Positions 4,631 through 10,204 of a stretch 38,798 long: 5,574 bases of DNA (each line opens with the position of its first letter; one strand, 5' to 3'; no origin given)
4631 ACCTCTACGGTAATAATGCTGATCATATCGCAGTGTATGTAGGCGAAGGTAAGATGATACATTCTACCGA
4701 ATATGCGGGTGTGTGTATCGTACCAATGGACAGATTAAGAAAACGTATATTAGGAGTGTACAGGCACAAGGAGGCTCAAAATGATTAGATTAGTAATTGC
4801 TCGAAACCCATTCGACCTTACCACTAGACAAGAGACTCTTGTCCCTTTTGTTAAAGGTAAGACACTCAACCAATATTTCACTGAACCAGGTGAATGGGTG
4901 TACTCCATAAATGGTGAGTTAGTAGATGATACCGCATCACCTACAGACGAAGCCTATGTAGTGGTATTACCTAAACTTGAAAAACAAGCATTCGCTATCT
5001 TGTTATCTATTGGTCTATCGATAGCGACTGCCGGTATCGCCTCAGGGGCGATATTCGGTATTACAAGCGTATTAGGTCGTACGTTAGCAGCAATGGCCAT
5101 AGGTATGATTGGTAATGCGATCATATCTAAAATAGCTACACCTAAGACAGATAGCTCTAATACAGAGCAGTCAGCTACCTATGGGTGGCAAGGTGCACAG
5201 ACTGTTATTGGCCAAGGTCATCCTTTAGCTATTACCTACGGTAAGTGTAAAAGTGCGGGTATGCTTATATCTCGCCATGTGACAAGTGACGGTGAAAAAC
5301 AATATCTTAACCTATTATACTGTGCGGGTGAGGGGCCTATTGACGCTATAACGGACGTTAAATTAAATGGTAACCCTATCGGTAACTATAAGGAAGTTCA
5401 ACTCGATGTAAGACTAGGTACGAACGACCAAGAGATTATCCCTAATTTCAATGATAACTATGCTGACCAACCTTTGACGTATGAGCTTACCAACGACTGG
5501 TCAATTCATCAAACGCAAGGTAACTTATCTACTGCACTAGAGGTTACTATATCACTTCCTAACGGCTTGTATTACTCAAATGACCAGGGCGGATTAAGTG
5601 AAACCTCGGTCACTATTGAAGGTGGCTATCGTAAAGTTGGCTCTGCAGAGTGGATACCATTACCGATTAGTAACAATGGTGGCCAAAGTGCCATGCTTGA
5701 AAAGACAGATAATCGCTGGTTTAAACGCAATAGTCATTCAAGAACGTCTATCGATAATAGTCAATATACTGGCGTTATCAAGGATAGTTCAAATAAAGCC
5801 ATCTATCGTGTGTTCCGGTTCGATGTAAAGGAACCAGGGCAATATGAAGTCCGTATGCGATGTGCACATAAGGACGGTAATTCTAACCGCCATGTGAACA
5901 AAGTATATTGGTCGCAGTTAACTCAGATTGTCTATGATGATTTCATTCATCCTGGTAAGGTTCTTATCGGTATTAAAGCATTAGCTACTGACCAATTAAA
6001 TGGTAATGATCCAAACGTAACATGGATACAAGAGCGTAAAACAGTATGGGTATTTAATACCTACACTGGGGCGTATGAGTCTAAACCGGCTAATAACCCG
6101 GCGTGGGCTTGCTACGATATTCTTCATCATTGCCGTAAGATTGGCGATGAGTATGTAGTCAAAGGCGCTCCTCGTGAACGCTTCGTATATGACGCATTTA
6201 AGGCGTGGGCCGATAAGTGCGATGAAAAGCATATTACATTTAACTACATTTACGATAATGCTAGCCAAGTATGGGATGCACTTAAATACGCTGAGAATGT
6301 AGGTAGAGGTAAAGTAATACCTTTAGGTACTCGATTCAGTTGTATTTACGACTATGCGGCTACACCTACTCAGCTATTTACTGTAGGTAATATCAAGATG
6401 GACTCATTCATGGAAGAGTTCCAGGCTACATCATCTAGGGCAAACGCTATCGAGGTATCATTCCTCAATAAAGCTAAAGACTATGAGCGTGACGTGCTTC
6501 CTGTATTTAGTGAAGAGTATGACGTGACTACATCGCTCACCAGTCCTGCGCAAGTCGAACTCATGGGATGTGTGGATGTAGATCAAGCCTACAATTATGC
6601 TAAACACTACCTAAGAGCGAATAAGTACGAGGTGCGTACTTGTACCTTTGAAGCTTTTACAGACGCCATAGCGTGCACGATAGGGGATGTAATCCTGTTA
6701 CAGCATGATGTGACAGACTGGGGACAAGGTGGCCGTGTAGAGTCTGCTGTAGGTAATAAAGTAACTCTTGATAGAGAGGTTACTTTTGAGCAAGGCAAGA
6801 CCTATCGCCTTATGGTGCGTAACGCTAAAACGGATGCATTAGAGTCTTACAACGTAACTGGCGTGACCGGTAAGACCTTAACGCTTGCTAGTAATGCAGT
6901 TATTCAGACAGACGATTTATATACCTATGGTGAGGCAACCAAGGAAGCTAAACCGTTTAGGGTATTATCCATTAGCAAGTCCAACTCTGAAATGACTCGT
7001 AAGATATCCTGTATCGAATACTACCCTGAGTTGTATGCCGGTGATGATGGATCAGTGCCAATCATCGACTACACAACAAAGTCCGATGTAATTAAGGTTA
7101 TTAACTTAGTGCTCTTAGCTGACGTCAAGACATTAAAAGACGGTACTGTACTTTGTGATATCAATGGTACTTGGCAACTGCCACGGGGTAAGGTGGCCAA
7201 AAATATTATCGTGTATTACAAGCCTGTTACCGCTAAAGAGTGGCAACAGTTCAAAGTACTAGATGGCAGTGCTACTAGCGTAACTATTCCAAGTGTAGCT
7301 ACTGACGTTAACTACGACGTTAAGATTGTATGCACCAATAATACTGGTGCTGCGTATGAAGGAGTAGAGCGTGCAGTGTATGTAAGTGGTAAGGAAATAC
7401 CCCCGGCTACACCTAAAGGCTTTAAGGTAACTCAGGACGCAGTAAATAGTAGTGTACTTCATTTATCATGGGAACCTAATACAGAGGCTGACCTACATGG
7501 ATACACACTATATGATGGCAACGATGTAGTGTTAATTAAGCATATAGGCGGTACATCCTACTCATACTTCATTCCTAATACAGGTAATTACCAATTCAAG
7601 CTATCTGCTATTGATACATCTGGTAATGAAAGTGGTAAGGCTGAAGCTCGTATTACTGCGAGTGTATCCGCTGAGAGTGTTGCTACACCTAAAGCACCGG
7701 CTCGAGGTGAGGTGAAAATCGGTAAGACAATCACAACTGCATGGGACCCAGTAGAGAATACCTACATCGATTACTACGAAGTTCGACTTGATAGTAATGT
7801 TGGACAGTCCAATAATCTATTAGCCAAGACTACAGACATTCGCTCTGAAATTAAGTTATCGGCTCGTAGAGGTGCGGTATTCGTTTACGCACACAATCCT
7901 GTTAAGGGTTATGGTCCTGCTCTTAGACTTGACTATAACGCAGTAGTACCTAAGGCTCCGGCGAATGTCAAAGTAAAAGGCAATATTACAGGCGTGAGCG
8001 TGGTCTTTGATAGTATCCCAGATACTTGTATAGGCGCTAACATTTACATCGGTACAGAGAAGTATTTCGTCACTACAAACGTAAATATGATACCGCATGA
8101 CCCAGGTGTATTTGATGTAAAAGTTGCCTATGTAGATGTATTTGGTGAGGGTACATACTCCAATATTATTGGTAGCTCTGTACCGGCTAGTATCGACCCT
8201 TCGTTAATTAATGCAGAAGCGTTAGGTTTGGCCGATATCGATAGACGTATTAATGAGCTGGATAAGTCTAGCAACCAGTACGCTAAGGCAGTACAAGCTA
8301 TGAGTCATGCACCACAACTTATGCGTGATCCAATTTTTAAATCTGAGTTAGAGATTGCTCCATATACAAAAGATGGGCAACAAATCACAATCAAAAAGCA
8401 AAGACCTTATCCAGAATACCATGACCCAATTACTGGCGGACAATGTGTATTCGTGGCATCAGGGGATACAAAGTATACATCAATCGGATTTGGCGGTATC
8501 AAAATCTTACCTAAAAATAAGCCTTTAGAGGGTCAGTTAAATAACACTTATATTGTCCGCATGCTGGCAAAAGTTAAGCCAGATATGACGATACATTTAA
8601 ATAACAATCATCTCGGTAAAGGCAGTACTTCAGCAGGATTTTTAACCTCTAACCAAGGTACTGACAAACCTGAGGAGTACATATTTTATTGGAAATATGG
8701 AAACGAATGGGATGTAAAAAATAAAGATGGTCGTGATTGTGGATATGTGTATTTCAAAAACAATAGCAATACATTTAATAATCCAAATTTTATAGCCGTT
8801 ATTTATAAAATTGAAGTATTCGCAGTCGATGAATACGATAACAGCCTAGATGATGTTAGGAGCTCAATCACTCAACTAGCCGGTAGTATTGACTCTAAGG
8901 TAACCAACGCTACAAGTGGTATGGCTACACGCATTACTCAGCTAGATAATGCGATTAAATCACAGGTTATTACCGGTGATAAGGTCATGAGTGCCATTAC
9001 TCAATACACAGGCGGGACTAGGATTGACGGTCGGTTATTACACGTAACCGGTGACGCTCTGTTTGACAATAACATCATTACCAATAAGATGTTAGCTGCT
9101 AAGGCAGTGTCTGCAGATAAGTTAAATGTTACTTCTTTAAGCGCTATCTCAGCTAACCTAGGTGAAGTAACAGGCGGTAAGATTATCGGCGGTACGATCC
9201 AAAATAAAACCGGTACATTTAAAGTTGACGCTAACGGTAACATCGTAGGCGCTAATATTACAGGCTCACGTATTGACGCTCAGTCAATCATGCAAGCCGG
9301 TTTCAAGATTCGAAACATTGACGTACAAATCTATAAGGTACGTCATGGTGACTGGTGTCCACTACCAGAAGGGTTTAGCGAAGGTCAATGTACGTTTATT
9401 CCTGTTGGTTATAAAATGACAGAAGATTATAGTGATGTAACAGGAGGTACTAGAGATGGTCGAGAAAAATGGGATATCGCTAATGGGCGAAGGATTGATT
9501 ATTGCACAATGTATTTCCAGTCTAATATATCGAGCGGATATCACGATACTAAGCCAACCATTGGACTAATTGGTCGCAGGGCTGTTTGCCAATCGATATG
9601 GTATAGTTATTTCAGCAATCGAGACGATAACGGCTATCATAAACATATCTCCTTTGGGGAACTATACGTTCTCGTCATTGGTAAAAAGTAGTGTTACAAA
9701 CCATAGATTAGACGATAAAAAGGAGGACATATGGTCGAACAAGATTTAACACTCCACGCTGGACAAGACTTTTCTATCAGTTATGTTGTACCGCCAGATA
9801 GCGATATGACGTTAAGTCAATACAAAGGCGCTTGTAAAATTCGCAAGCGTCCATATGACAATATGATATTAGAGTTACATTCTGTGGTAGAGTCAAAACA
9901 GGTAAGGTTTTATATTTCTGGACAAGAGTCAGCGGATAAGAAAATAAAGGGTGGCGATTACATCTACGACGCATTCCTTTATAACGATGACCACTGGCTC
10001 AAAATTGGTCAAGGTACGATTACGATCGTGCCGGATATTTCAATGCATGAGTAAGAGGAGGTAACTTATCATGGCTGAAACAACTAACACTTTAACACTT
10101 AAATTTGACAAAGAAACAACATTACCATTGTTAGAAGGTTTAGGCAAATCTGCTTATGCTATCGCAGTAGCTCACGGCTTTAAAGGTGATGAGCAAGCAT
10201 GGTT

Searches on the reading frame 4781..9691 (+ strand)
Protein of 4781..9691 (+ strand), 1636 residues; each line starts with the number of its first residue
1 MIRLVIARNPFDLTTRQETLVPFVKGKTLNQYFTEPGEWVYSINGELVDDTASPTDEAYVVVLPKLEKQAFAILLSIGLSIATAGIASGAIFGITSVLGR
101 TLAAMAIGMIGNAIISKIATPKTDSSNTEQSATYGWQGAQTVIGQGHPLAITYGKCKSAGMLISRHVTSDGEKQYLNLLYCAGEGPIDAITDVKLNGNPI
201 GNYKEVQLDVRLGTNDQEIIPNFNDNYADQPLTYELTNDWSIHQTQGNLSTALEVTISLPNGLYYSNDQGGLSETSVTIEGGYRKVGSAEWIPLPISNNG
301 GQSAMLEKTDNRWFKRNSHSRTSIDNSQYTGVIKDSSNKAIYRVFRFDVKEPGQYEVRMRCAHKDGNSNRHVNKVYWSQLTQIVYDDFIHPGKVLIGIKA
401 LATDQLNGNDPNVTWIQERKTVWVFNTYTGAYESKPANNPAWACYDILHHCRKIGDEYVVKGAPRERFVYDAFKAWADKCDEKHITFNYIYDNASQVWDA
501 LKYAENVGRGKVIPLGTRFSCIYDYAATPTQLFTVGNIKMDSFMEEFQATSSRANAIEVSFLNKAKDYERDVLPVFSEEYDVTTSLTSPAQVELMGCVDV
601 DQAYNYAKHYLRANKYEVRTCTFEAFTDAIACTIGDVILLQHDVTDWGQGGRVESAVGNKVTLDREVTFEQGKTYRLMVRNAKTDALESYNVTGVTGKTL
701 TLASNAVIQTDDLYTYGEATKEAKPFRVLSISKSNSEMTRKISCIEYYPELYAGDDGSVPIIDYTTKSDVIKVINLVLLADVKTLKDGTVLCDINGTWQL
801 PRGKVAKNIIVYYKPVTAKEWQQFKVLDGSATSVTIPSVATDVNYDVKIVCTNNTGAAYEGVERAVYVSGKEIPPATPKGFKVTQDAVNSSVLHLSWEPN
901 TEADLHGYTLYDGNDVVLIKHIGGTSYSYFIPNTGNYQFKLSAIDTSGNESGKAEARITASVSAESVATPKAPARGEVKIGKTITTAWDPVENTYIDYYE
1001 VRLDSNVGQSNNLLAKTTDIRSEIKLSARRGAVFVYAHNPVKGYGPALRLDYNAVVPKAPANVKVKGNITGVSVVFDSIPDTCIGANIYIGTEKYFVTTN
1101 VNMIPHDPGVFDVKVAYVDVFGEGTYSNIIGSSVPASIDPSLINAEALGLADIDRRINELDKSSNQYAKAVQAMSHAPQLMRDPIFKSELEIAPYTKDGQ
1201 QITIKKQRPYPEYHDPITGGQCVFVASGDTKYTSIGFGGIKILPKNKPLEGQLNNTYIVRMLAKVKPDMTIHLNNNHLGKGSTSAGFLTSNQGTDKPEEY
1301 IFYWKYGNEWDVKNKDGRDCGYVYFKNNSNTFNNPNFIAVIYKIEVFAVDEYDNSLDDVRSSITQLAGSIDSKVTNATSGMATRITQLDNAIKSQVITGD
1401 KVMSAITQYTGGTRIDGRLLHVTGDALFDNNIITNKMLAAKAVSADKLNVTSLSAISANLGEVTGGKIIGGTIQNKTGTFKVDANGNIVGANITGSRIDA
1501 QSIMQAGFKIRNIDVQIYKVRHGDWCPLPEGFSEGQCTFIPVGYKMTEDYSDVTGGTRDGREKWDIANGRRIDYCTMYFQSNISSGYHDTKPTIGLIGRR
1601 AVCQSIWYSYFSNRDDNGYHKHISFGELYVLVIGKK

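Call 38: search_protein_families(library=phrogs, proteins=[window:4781-9691:+], max_evalue=0.00001)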
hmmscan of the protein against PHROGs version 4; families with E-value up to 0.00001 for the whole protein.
window:4781-9691:+ (1636 aa): 10 families
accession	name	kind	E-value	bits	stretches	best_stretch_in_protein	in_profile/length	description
phrog_31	-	tail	5.3e-165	552.4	1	18-1501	111-1270/1565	central tail fiber J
phrog_469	-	tail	2.1e-39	136.3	1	326-759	463-899/903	tail protein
phrog_1727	-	tail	5e-37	128.1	1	332-996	160-832/1174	tail protein and host specificity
phrog_1101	-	tail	1.4e-26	93.7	2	1349-1470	969-1089/1405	tail protein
phrog_2589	-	tail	1.2e-19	69.3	1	176-759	32-602/3686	tail protein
phrog_2148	-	tail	1.2e-17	64.5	1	427-756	8-342/901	tail fiber protein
phrog_1330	-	tail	1.5e-10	40.6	1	1283-1501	850-1072/1361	tail protein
phrog_32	-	tail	3.5e-08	34.3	1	77-171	109-199/203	tail assembly protein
phrog_4554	-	tail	1e-07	33.1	1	74-172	77-172/205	tail protein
phrog_10507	-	unknown function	1.3e-06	28.1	1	1347-1469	528-646/869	-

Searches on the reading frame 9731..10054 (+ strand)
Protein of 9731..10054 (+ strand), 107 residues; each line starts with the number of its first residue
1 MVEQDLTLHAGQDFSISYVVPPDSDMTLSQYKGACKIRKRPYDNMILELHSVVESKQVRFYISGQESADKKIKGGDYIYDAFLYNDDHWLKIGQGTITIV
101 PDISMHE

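Call 38: search_protein_families(library=phrogs, proteins=[window:9731-10054:+], max_evalue=0.00001)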
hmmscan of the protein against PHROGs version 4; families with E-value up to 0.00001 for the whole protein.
window:9731-10054:+ (107 aa): 1 family
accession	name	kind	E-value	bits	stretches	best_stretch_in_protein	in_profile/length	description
phrog_1084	-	unknown function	1.2e-14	55.4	1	2-106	6-117/123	unknown function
